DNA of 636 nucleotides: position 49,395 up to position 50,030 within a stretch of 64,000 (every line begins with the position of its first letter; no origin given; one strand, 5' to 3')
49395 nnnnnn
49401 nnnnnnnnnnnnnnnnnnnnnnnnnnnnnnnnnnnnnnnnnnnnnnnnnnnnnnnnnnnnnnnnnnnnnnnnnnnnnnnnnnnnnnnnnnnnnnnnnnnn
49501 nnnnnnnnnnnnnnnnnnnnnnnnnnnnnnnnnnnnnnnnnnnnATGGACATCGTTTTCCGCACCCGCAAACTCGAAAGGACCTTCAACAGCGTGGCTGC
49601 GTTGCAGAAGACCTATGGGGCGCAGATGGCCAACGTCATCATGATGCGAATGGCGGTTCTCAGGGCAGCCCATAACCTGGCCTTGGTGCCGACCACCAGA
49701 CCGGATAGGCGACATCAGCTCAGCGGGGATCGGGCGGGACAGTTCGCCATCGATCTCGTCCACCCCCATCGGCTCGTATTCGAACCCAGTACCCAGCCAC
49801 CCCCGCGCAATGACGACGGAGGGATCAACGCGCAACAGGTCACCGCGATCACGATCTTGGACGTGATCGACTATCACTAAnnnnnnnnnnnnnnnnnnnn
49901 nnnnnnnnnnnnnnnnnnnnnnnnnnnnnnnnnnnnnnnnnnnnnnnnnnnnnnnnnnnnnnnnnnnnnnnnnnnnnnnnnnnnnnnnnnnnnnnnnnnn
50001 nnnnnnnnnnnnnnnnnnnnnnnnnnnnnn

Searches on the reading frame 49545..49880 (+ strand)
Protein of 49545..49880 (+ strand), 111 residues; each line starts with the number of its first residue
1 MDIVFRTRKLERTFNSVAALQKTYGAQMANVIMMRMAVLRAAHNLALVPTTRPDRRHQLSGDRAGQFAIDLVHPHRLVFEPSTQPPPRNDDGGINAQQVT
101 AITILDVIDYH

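Call 5: search_protein_families(library=pfam, proteins=[window:49545-49880:+])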
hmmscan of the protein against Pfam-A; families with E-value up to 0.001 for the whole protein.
window:49545-49880:+ (111 aa): 0 families

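Call 47: search_protein_families(library=ncbifam, proteins=[window:49545-49880:+], max_evalue=0.1)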
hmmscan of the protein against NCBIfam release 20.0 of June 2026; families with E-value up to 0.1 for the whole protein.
window:49545-49880:+ (111 aa): 0 families

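Call 48: search_solved_structures(query=window:49545-49880:+, max_evalue=1)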
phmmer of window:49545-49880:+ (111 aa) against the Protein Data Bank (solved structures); distinct sequences matched with E-value up to 1: 2.
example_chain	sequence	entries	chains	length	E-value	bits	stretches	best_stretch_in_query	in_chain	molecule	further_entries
6f8s_B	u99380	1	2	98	0.24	14.9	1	24-82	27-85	Putative Killer protein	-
6w6a_A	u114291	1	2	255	0.34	14.4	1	10-88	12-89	Pyridoxine 5'-phosphate synthase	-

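Call 49: search_protein_families(library=padloc, proteins=[window:49545-49880:+], max_evalue=0.1)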
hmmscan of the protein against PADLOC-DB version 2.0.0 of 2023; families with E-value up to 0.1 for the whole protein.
window:49545-49880:+ (111 aa): 0 families

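Call 51: search_solved_structures(query=A5, max_evalue=1)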
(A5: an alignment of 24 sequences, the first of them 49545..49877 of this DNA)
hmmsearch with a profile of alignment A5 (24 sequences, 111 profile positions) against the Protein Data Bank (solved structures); distinct sequences matched with E-value up to 1: 8.
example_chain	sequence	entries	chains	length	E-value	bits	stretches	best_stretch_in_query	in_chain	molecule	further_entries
6f8s_B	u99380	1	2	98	5.9e-09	39.2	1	24-86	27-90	Putative Killer protein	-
4mct_B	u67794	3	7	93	0.00015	24.9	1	22-80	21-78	Killer protein | Endoribonuclease HigB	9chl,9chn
4mcx_B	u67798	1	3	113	0.00027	24.1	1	23-80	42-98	Killer protein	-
4px8_A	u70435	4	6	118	0.00032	23.9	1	25-80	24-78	Killer protein | Host inhibition of growth B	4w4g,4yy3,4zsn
5ixl_A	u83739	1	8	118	0.00034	23.8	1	25-80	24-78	Endoribonuclease HigB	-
4ypb_QY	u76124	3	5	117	0.00034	23.8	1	25-80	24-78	Host inhibition of growth B | Killer protein | Endoribonuclease HigB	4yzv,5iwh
7bwf_A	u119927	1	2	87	0.12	15.7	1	25-86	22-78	Addiction module antitoxin RelB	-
6l8e_E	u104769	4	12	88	0.14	15.4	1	25-86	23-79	YoeB toxin | YoeB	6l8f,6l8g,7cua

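Call 60: find_encoding_contigs(protein=window:49545-49880:+, flank=5000, max_places=10)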
Protein window:49545-49880:+ (111 aa): 15 contigs read that carry it; 10 places shown.
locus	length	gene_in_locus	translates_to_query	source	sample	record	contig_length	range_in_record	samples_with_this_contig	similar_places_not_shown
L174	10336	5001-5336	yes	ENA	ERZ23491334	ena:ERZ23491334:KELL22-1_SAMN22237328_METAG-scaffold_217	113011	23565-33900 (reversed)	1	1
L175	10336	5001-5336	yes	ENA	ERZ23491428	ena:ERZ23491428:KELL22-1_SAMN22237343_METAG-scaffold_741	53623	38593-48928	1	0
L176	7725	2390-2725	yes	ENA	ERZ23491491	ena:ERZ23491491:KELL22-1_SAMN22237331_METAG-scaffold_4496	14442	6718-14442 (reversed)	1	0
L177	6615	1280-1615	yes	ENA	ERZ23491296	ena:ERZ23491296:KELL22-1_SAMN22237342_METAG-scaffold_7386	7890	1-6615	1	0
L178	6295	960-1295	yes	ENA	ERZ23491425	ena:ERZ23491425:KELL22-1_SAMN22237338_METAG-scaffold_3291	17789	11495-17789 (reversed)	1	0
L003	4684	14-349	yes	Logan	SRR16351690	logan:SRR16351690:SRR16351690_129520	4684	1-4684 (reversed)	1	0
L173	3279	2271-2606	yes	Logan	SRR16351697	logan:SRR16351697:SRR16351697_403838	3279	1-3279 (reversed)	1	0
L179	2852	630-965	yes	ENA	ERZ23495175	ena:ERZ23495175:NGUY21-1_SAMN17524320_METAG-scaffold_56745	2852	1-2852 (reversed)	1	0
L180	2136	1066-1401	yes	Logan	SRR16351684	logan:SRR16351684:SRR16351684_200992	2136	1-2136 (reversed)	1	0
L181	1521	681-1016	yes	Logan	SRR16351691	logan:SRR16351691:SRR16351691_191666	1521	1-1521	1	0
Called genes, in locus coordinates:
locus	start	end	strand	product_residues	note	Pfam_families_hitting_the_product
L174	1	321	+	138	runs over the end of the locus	PF15970:HicB-like_2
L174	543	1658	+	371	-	PF04909:Amidohydro_2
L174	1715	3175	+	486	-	PF00682:HMGL-like, PF02436:PYC_OADA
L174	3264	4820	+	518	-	PF00342:PGI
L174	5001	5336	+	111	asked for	-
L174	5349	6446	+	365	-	PF06114:Peptidase_M78 (weak)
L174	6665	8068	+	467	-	PF03315:SDH_beta, PF03313:SDH_alpha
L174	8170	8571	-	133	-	PF03928:HbpS-like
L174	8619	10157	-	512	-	PF00501:AMP-binding, PF13193:AMP-binding_C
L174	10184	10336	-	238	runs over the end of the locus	PF01177:Asp_Glu_race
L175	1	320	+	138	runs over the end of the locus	PF15970:HicB-like_2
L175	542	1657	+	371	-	PF04909:Amidohydro_2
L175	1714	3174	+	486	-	PF00682:HMGL-like, PF02436:PYC_OADA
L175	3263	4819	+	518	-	PF00342:PGI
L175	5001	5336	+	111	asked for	-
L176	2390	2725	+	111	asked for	-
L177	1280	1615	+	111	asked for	-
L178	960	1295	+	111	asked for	-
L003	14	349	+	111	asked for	-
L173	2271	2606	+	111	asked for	-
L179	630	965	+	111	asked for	-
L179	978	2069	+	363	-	PF06114:Peptidase_M78 (weak)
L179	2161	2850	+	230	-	?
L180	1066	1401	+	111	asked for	-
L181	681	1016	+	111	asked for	-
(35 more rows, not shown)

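Call 84: search_protein_families(library=pfam, proteins=[L179:88-339:+, L179:2161-2850:+, L184:6001-7164:+], max_evalue=0.01)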
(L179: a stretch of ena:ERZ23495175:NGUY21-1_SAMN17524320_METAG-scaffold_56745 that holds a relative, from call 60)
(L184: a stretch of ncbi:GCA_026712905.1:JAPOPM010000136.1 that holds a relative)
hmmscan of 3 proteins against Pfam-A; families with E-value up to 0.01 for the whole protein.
L179:88-339:+ (84 aa): 1 family
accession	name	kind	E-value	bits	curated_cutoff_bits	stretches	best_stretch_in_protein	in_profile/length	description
PF14213.11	DUF4325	-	1.5e-08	34.6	23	1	31-74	4-47/64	STAS-like domain of unknown function (DUF4325)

L179:2161-2850:+ (230 aa): 0 families

L184:6001-7164:+ (387 aa): 3 families
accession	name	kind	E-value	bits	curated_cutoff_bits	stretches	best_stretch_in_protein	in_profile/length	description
PF06114.19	Peptidase_M78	-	1.1e-05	25.7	22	1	250-326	12-87/123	IrrE N-terminal-like domain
PF01381.28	HTH_3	-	4.1e-05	24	23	1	46-95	3-52/55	Helix-turn-helix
PF13560.12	HTH_31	-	6.7e-05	23.6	27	1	46-94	8-57/64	Helix-turn-helix domain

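Call 85: search_protein_families(library=padloc, proteins=[L179:2161-2850:+, L179:88-339:+], max_evalue=0.01)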
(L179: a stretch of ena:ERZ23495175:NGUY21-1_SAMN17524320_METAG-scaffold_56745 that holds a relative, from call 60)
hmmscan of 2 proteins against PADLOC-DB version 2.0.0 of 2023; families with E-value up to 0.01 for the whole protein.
L179:2161-2850:+ (230 aa): 7 families
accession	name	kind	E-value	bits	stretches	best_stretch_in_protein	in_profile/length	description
PDLC02384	pAgo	-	5.9e-92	307.5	1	17-229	3-215/1030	-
PDLC02419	Aga_SIR2-PNTD1-PNTD2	-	2.2e-54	183.1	1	35-229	7-201/558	Class I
PDLC02420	Aga_SIR2-PNTD1-PNTD2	-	2e-46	156.7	1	20-228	5-210/1010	Class I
PDLC02401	Aga_SIR2-PNTD1-PNTD2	-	4.6e-37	126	1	57-228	2-173/524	Class I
PDLC02402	Aga_SIR2-PNTD1-PNTD2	-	1.4e-17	61.2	1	38-225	17-202/876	Class I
PDLC05061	PDC-S65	-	8e-12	43.2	1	139-225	128-214/592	-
PDLC05060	PDC-S65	-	2.9e-09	34.3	1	131-221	28-118/503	-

L179:88-339:+ (84 aa): 0 families
